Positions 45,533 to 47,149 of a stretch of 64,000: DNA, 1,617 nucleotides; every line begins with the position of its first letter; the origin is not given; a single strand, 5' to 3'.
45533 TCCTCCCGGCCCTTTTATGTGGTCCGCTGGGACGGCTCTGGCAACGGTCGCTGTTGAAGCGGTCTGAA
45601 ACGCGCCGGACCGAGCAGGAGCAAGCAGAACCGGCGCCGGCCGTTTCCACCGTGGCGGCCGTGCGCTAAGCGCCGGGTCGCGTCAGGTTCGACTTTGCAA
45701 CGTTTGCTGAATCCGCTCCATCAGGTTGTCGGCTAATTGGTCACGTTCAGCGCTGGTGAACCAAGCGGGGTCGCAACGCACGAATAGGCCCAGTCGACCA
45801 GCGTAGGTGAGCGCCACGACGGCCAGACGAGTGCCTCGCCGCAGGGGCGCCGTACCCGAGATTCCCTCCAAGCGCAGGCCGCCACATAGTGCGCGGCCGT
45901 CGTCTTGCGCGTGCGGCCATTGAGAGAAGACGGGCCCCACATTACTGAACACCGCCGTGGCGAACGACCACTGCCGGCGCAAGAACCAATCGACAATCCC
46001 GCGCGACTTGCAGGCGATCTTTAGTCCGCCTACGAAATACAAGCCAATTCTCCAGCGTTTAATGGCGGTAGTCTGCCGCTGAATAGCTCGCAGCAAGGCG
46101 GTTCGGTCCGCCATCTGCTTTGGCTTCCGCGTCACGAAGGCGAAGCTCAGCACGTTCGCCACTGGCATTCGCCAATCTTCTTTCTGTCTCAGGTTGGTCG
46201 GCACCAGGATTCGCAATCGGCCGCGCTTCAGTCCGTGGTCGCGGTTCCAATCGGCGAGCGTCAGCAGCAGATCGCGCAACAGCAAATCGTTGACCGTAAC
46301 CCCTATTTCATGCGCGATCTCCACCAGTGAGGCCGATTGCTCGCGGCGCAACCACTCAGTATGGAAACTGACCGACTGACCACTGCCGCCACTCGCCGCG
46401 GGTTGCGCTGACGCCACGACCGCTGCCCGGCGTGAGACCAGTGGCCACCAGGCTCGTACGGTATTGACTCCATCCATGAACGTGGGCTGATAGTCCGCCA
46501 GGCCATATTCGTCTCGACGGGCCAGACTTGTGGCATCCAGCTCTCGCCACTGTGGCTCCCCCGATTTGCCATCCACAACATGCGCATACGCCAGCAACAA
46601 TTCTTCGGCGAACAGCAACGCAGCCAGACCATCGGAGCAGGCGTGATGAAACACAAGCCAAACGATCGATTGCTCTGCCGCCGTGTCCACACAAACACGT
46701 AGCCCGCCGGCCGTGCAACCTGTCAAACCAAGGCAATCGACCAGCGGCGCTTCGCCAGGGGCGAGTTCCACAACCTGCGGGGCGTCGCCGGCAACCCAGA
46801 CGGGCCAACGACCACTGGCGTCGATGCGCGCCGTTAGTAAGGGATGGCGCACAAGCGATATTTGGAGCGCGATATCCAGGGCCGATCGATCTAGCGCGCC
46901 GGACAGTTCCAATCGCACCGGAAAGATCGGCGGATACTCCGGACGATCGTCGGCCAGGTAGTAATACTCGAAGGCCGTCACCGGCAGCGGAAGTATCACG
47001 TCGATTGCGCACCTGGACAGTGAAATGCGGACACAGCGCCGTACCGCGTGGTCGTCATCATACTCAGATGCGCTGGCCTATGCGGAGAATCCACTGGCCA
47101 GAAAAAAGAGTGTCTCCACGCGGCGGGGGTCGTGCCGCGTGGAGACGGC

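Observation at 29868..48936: Self-contained lipid-type PKS locus: megasynthase + trans-ER + thioester reductase + MMPL exporter + PapA-like acyltransferase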

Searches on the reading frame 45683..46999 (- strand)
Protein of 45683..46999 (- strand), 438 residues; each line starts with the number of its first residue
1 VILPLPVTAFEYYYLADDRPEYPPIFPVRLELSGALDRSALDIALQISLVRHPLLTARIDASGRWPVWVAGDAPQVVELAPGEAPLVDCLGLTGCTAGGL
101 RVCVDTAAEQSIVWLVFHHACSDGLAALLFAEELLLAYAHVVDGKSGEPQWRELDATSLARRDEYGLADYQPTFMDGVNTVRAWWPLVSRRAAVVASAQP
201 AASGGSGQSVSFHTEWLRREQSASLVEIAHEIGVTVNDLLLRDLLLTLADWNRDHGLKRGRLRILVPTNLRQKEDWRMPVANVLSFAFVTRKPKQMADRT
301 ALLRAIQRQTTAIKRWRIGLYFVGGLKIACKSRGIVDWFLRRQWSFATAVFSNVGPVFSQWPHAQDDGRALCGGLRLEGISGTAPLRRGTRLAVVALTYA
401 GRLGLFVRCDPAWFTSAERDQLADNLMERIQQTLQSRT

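Call 3: search_protein_families(library=pfam, proteins=[window:45683-46999:-], max_evalue=0.01)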
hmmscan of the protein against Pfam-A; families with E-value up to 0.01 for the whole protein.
window:45683-46999:- (438 aa): 3 families
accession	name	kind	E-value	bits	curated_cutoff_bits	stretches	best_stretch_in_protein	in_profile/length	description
PF00668.25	Condensation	-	1.1e-05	24.8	30.6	1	105-253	125-268/456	Condensation domain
PF16911.10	PapA_C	-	0.0026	17.7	30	1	209-275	4-69/203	Phthiocerol/phthiodiolone dimycocerosyl transferase C-terminus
PF07247.17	AATase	-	0.0062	15.6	22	0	10-59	5-54/500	Alcohol acetyltransferase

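Call 6: search_protein_families(library=ncbifam, proteins=[window:45683-46999:-], max_evalue=0.01)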
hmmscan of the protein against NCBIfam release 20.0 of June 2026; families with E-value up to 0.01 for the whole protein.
window:45683-46999:- (438 aa): 2 families
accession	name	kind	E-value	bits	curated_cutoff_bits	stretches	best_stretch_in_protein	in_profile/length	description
NF006787.0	PRK09294.1-1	subfamily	2.8e-12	46.3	396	1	32-250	30-241/420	acyltransferase PapA5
TIGR02946.1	acyl_WS_DGAT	subfamily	8.7e-11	41.4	309.95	1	109-431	127-447/453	wax ester/triacylglycerol synthase family O-acyltransferase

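Call 52: find_homologous_proteins(query=window:45683-46999:-, max_evalue=0.00001)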
Query window:45683-46999:- (438 aa): 116 proteins with E <= 0.00001 among 8000 candidates.
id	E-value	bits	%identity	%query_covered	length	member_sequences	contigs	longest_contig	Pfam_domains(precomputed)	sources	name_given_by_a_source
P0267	8.5e-270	913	93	100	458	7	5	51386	PF00668.26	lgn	-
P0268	1.5e-141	490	54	98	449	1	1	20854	PF00668.26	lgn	-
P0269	1.6e-129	451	52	99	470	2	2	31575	PF00668.26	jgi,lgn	jgi:hypothetical protein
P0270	1.1e-117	412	47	99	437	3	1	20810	-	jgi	jgi:hypothetical protein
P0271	2.7e-95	338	40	100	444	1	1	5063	PF00668.26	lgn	-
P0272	3.6e-94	334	39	98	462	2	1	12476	-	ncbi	-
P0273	3.3e-92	328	43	100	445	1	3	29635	PF00668.26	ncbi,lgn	-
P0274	5.3e-92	327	41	100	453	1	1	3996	PF00668.26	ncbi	-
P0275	2.2e-91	325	41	98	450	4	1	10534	-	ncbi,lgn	ncbi:MAG: WS/DGAT domain-containing protein [Planctomycetaceae bacterium]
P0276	1.8e-90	322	40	100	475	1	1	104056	PF00668.26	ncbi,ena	-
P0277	2.6e-89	318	39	100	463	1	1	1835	PF00668.26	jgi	jgi:hypothetical protein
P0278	4.2e-89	317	44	99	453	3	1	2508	-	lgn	-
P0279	2.1e-88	315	41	99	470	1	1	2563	-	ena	-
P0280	1.2e-87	313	38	99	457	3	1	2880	-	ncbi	ncbi:MAG TPA: hypothetical protein VGJ16_10865 [Pirellulales bacterium]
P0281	1.7e-87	312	40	99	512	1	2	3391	PF00668.26,PF06974.19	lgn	-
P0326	3.6e-54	202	33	99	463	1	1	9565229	PF00668.26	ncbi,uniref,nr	ncbi:hypothetical protein [Lignipirellula cremea]|uniref:Condensation domain protein n=1 Tax=Lignipi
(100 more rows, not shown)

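Call 55: find_encoding_contigs(protein=P0268, flank=10000, max_places=1)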
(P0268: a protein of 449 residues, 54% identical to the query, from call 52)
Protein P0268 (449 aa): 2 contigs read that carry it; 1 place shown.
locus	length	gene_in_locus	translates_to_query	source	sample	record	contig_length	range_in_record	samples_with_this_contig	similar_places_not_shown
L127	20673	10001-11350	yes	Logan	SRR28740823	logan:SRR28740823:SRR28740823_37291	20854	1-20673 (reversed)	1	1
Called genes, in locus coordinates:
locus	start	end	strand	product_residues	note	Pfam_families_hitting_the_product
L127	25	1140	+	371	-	PF00535:Glycos_transf_2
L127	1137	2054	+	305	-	PF13489:Methyltransf_23, PF08241:Methyltransf_11, PF08242:Methyltransf_12, PF13649:Methyltransf_25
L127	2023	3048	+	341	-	PF01073:3Beta_HSD, PF01370:Epimerase, PF02719:Polysacc_synt_2, PF04321:RmlD_sub_bind, PF05368:NmrA (weak), PF07993:NAD_binding_4, PF16363:GDP_Man_Dehyd, PF13460:NAD_binding_10, +1 more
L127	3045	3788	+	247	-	PF00483:NTP_transferase, PF12804:NTP_transf_3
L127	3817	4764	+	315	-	PF01370:Epimerase, PF04321:RmlD_sub_bind (weak), PF13460:NAD_binding_10 (weak), PF16363:GDP_Man_Dehyd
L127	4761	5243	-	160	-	PF12867:DinB_2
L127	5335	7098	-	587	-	PF14716:HHH_8, PF10391:DNA_pol_lambd_f (faint), PF14520:HHH_5, PF14791:DNA_pol_B_thumb, PF02811:PHP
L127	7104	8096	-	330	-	PF00009:GTP_EFTU (faint), PF01926:MMR_HSR1, PF02421:FeoB_N (weak), PF16897:MMR_HSR1_Xtn (weak), PF02824:TGS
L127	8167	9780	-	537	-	PF13360:PQQ_2, PF01011:PQQ (faint), PF13360:PQQ_2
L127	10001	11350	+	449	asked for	PF00668:Condensation (weak)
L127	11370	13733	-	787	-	PF03176:MMPL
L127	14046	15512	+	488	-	PF01073:3Beta_HSD, PF01370:Epimerase, PF04321:RmlD_sub_bind, PF07993:NAD_binding_4, PF13460:NAD_binding_10 (faint), PF16363:GDP_Man_Dehyd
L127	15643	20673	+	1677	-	?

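Call 56: find_encoding_contigs(protein=P0270, flank=10000, max_places=1)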
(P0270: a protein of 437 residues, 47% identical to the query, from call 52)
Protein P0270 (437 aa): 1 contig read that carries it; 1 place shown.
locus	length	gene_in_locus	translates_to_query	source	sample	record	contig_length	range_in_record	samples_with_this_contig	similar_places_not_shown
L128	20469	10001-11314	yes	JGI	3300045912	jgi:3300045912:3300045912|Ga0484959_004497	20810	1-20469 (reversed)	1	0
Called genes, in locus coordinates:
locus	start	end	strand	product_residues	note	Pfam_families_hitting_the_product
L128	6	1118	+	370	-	PF13506:Glyco_transf_21 (weak), PF00535:Glycos_transf_2, PF13641:Glyco_tranf_2_3 (weak)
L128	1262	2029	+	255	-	PF13489:Methyltransf_23, PF08241:Methyltransf_11, PF08242:Methyltransf_12, PF13649:Methyltransf_25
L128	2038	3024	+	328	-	PF00106:adh_short (weak), PF01073:3Beta_HSD, PF01370:Epimerase, PF02719:Polysacc_synt_2, PF04321:RmlD_sub_bind, PF07993:NAD_binding_4, PF13460:NAD_binding_10, PF16363:GDP_Man_Dehyd, +1 more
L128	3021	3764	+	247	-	PF00483:NTP_transferase, PF12804:NTP_transf_3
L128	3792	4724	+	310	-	PF01073:3Beta_HSD (weak), PF01370:Epimerase, PF04321:RmlD_sub_bind, PF16363:GDP_Man_Dehyd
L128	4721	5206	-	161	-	PF05163:DinB (weak), PF12867:DinB_2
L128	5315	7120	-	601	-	PF14716:HHH_8, PF00633:HHH (faint), PF10391:DNA_pol_lambd_f (faint), PF14520:HHH_5, PF14791:DNA_pol_B_thumb, PF02811:PHP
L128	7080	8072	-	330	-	PF01926:MMR_HSR1, PF02421:FeoB_N (weak), PF02824:TGS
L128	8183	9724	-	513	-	PF01011:PQQ (faint), PF13360:PQQ_2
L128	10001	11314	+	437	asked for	-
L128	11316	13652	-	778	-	PF03176:MMPL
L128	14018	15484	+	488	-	PF01073:3Beta_HSD, PF01370:Epimerase, PF04321:RmlD_sub_bind (weak), PF07993:NAD_binding_4, PF13460:NAD_binding_10 (weak), PF16363:GDP_Man_Dehyd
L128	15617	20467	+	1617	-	?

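Call 57: find_encoding_contigs(protein=P0326, flank=10000, max_places=1)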
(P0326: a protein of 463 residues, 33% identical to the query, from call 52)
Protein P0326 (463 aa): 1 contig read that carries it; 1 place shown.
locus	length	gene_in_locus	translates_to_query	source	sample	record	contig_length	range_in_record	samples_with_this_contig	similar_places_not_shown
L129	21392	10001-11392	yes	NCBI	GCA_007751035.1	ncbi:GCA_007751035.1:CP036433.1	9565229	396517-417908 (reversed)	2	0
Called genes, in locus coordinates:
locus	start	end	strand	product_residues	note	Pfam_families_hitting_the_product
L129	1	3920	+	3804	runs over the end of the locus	-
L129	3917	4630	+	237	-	PF01648:ACPS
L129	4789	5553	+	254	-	PF00106:adh_short, PF08659:KR, PF13561:adh_short_C2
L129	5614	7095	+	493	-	PF01073:3Beta_HSD, PF01370:Epimerase, PF07993:NAD_binding_4, PF13460:NAD_binding_10 (faint)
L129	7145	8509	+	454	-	PF00202:Aminotran_3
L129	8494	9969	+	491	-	PF00501:AMP-binding, PF13193:AMP-binding_C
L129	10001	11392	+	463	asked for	PF00668:Condensation (weak)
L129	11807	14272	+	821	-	PF07635:PSCyt1, PF07626:PSD3, PF07637:PSD5, PF07631:PSD4, PF07627:PSCyt3, PF07624:PSD2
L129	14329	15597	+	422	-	PF07586:HXXSHH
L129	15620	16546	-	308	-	PF00535:Glycos_transf_2, PF13641:Glyco_tranf_2_3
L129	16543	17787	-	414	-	PF01041:DegT_DnrJ_EryC1, PF01053:Cys_Met_Meta_PP (weak), PF01212:Beta_elim_lyase (faint)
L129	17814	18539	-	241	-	PF08889:WbqC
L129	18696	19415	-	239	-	PF13489:Methyltransf_23, PF13847:Methyltransf_31, PF08241:Methyltransf_11, PF08242:Methyltransf_12, PF13649:Methyltransf_25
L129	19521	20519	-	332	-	PF00685:Sulfotransfer_1, PF13469:Sulfotransfer_3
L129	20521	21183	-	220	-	PF08241:Methyltransf_11 (weak)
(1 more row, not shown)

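Call 69: search_solved_structures(query=window:45683-46999:-, max_evalue=10)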
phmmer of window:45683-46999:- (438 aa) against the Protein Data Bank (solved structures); distinct sequences matched with E-value up to 10: 8.
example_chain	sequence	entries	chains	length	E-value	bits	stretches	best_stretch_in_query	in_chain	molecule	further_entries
1q9j_A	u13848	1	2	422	0.043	15.8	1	22-251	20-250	Polyketide synthase associated protein 5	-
9rde_A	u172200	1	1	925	0.18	13.7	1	114-257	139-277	Bacitracin synthase 3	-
4p99_A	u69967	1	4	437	0.3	13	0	54-112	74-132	MpAFP_RII tetra-tandemer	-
3gab_A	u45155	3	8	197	0.56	12.1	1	400-436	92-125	DNA mismatch repair protein mutL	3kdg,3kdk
2xhg_A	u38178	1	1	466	0.58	12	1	112-253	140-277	TYROCIDINE SYNTHETASE A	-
9bfg_A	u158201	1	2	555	0.7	11.8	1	112-253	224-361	Tyrocidine synthase 1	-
4yxx_A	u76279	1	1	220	0.87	11.5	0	219-246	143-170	dTor_6x35L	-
6e8d_A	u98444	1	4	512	2.2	10.1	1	399-436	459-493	Beta sliding clamp,DNA mismatch repair protein MutL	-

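Call 72: search_solved_structures(query=A4, max_evalue=1)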
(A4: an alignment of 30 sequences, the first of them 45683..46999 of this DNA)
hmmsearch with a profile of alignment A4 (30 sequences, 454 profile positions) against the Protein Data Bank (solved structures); distinct sequences matched with E-value up to 1: 61 (the best 60 are shown).
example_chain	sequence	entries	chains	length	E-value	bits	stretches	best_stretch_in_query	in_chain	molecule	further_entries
9rde_A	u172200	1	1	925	1.9e-18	69.6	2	95-271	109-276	Bacitracin synthase 3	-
8s6l_A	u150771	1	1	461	1.1e-16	63.9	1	14-287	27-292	Phthiocerol/phthiodiolone dimycocerosyl transferase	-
9lcq_A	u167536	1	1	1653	1.5e-15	60.1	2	85-269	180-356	PvdL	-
9up2_A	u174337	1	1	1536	9.2e-15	57.5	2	85-269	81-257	PvdL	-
9lcp_A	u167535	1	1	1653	1.3e-14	57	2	85-269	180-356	PvdL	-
9lco_A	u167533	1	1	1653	1.3e-14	57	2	85-269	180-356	PvdL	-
1q9j_A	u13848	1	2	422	1.5e-12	50.3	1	28-287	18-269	Polyketide synthase associated protein 5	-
6oyf_A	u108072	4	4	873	3.3e-12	49.1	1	35-256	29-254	Txo1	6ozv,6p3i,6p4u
2xhg_A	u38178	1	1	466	1.1e-10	44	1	84-268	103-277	TYROCIDINE SYNTHETASE A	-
9bfg_A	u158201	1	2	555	1.9e-10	43.3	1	84-268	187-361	Tyrocidine synthase 1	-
9uay_A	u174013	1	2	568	4.8e-10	42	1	34-163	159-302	CmnI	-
9bfd_A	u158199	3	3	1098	4.8e-10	42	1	84-268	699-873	Tyrocidine synthase 1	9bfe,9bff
6p1j_A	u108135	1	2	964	9.6e-10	41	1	38-257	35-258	Txo2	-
5u89_A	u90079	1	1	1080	1.7e-09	40.2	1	33-165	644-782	Amino acid adenylation domain protein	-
8xjz_C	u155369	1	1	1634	4.3e-09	38.8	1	35-323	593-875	Peptide synthetase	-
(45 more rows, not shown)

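Call 80: predict_structure(alignment_id=A4)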
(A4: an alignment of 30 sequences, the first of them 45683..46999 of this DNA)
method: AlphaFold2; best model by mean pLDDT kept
length: 438 residues; sequences in the alignment: 30
mean_pLDDT: 92.3   pTM: 0.92
mean pLDDT of the five models: 92.3, 91.2, 90.9, 90.3, 89.8
residues with pLDDT >= 90: 343; 70-90: 84; 50-70: 9; < 50: 2
segments of 3 or more residues with pLDDT < 50: none
pLDDT, mean of each block of 10 residues (from residue 1): 91 92 93 96 97 95 94 90 77 77 92 96 96 98 95 92 84 89 91 86 62 97 98 98 98 91 96 92 95 96 97 90 91 88 91 95 95 97 93 97 97 92 98 96
secondary structure, 60 per line:
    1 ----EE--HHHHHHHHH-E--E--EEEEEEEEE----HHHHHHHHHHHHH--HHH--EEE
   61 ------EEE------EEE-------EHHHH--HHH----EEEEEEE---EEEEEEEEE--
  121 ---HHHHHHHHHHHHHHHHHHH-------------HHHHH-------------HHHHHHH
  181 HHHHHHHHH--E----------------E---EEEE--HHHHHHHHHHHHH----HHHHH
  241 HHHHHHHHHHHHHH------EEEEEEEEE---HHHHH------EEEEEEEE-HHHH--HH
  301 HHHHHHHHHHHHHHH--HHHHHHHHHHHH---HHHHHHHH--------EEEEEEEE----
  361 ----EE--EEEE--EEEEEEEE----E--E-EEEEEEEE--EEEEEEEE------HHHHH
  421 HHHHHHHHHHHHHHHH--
elements in order: H9-17 E25-33 H38-50 E58-60 E67-69 E76-78 H87-90 E100-106 E110-118 H124-142 H156-160 H174-189 E213-216 H219-231 H236-254 E261-269 H273-277 E284-291 H293-296 H299-315 H318-329 H333-340 E349-356 E369-372 E375-382 E392-399 E402-409 H416-436

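Call 83: fold_search(model_id=the predicted structure, library=pdb)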
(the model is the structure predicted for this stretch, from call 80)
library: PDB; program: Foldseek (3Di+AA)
matches with E <= 10: 788; with E <= 0.001: 260
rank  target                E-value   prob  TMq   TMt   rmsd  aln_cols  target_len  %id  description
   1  8f7f                  5.7e-21  1.00  0.59  0.60   7.1       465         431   12  The condensation domain of surfactin A synthetase C in space group P43212 (released 2023-11-22)
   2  8s6l                  1.2e-20  1.00  0.72  0.73   5.4       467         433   19  AzeD dehydratase of Pseudomonas aeruginosa (released 2025-03-12)
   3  8f7h                  4.2e-20  1.00  0.60  0.62   6.7       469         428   12  The condensation domain of surfactin A synthetase C variant 18b in space group P212121 (released 2023-11-22)
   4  6p1j_A                9.7e-20  1.00  0.64  0.33   5.9       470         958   15  The structure of condensation and adenylation domains of teixobactin-producing nonribosomal peptide synthetase Txo2 se (released 2019-05-29)
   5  4znm_A                9.7e-20  1.00  0.62  0.61   7.4       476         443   17  Crystal structure of SgcC5 protein from Streptomyces globisporus (apo form) (released 2015-05-27)
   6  4znm_B                1.0e-19  1.00  0.61  0.60   7.4       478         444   17  Crystal structure of SgcC5 protein from Streptomyces globisporus (apo form) (released 2015-05-27)
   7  2xhg                  1.1e-19  1.00  0.62  0.60   8.2       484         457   14  Crystal Structure of the Epimerization Domain from the Initiation Module of Tyrocidine Biosynthesis (released 2011-07-06)
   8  9bfd_B                1.9e-19  1.00  0.63  0.30   6.9       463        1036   12  Tyrocidine synthetase modules 1 and 2 crosslinked in the condensation state, complex A (released 2024-10-09)
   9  6ta8_A                2.3e-19  1.00  0.66  0.66   6.2       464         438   14  Crystal structure of the epimerization domain from the third module of tyrocidine synthetase B, TycB3(E) (released 2020-11-18)
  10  7r9x_A                2.5e-19  1.00  0.64  0.66   5.9       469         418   15  Crystal structure of a dehydrating condensation domain, AmbE-CmodAA, involved in nonribosomal peptide synthesis (released 2022-07-13)
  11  2jgp                  2.9e-19  1.00  0.60  0.52   6.5       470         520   15  Structure of the TycC5-6 PCP-C bidomain of the tyrocidine synthetase TycC (released 2007-10-30)
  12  5u89_A                3.1e-19  1.00  0.62  0.30   6.4       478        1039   13  Crystal structure of a cross-module fragment from the dimodular NRPS DhbF (released 2017-05-10)
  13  2vsq                  3.3e-19  1.00  0.61  0.25   6.5       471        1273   11  Structure of surfactin A synthetase C (SrfA-C), a nonribosomal peptide synthetase termination module (released 2008-07-08)
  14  6ta8_B                3.9e-19  1.00  0.66  0.65   6.4       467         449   14  Crystal structure of the epimerization domain from the third module of tyrocidine synthetase B, TycB3(E) (released 2020-11-18)
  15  6p1j_B                4.1e-19  1.00  0.63  0.32   6.1       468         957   15  The structure of condensation and adenylation domains of teixobactin-producing nonribosomal peptide synthetase Txo2 se (released 2019-05-29)
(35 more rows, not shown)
